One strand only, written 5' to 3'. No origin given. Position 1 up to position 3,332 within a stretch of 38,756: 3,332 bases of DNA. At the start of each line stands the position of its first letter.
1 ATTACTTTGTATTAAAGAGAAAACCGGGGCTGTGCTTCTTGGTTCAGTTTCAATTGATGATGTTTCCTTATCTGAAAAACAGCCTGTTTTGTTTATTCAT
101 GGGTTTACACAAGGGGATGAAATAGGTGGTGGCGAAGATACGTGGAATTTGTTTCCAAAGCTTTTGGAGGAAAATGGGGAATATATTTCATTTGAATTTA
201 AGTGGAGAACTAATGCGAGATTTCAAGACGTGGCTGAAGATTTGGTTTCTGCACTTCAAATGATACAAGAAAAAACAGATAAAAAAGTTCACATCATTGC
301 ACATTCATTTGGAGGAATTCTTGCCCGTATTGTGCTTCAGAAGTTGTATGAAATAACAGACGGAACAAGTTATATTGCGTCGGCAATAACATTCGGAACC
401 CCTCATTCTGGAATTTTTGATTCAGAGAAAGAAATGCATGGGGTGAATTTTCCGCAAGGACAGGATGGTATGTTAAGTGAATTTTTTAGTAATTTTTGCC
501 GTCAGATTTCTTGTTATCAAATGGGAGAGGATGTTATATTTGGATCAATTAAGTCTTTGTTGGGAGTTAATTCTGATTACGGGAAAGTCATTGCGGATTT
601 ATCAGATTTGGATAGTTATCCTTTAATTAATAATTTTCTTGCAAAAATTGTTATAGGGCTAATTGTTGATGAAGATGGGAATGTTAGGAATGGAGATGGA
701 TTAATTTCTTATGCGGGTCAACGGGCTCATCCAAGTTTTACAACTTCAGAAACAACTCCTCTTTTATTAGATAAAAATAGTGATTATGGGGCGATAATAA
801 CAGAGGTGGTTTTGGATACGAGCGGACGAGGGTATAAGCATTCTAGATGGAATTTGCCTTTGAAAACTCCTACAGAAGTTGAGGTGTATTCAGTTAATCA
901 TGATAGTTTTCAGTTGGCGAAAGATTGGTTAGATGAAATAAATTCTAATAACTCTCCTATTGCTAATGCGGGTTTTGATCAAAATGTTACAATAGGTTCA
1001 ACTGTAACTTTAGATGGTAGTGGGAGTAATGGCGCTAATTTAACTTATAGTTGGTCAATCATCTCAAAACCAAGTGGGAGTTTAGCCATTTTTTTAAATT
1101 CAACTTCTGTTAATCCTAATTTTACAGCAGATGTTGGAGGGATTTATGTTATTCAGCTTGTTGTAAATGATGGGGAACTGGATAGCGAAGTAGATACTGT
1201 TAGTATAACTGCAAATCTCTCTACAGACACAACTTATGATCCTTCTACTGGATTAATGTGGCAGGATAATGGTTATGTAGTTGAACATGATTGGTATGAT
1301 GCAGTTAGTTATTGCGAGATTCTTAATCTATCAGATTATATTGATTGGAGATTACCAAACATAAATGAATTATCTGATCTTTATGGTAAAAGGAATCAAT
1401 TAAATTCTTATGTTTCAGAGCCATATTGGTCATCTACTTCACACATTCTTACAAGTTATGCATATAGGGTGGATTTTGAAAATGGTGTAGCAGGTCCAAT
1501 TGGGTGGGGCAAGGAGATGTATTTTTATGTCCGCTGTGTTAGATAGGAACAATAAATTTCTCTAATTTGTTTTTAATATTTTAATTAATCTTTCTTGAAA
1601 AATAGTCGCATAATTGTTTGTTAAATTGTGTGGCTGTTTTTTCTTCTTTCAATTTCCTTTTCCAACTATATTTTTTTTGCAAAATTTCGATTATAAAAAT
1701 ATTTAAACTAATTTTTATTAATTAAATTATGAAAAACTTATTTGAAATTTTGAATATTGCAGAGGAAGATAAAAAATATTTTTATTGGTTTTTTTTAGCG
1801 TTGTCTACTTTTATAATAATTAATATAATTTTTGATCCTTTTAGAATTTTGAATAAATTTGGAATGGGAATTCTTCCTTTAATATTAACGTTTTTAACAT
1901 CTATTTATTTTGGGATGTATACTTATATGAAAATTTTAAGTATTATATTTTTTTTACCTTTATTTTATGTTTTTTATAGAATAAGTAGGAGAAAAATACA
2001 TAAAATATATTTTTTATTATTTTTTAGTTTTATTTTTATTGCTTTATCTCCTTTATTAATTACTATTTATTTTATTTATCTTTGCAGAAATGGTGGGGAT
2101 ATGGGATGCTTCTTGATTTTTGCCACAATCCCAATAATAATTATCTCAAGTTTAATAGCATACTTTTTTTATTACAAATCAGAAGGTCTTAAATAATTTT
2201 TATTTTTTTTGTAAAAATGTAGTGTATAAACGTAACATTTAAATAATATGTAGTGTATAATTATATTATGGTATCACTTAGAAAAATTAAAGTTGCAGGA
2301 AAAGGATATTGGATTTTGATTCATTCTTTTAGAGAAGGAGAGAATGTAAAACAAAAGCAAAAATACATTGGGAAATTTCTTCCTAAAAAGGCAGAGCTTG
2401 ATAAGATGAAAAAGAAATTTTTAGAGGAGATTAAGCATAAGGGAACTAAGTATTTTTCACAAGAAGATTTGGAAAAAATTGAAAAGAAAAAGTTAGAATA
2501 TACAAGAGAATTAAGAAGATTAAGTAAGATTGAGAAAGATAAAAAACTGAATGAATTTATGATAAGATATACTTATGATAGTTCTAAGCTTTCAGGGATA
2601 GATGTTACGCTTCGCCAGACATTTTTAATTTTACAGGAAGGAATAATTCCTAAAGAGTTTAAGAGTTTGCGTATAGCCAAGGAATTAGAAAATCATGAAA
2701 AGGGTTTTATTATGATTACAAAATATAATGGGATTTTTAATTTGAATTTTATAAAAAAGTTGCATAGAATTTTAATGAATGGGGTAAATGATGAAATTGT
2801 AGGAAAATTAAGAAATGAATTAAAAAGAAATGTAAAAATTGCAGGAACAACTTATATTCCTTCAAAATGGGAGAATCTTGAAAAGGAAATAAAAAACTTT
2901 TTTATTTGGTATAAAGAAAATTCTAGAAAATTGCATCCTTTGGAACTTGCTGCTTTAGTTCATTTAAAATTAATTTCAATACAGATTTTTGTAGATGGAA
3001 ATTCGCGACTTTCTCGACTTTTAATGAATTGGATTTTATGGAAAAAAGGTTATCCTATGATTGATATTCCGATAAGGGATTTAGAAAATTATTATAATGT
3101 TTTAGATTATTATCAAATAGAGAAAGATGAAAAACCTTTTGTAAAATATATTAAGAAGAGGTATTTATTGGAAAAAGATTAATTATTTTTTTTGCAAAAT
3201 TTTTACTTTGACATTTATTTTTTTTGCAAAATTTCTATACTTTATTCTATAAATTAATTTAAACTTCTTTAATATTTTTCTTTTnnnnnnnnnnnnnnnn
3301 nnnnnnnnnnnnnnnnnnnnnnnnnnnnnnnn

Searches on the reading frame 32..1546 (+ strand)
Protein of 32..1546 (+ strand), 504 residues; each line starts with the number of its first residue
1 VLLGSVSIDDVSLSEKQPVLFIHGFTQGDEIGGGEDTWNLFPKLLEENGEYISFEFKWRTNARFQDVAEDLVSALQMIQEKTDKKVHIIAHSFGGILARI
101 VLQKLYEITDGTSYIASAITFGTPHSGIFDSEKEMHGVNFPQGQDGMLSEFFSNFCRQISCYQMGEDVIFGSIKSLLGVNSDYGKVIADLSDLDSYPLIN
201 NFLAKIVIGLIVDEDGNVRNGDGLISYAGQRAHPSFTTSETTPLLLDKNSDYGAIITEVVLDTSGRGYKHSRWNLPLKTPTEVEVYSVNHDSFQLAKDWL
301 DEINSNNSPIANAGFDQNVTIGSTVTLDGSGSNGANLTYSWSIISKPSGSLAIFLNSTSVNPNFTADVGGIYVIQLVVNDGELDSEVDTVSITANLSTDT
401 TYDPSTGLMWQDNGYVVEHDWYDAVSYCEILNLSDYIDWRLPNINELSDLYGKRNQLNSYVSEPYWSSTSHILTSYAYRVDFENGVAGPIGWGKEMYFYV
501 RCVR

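Call 18: search_protein_families(library=ncbifam, proteins=[window:32-1546:+], max_evalue=0.00001)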
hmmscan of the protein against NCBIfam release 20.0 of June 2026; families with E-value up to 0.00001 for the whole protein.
window:32-1546:+ (504 aa): 1 family
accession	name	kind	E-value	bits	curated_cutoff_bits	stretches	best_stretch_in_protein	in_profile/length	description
NF038112.1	myxo_dep_M36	subfamily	5.5e-10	37.1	1500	1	282-394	1163-1282/1604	myxosortase-dependent M36 family metallopeptidase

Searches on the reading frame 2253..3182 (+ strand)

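Call 19: search_protein_families(library=pfam, proteins=[window:2253-3182:+], max_evalue=0.001)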
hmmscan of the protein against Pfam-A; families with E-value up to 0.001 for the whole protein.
window:2253-3182:+ (309 aa): 1 family
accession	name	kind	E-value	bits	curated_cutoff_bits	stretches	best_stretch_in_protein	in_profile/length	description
PF02661.23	Fic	-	1.7e-18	67.7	24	1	162-262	2-93/93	Fic/DOC family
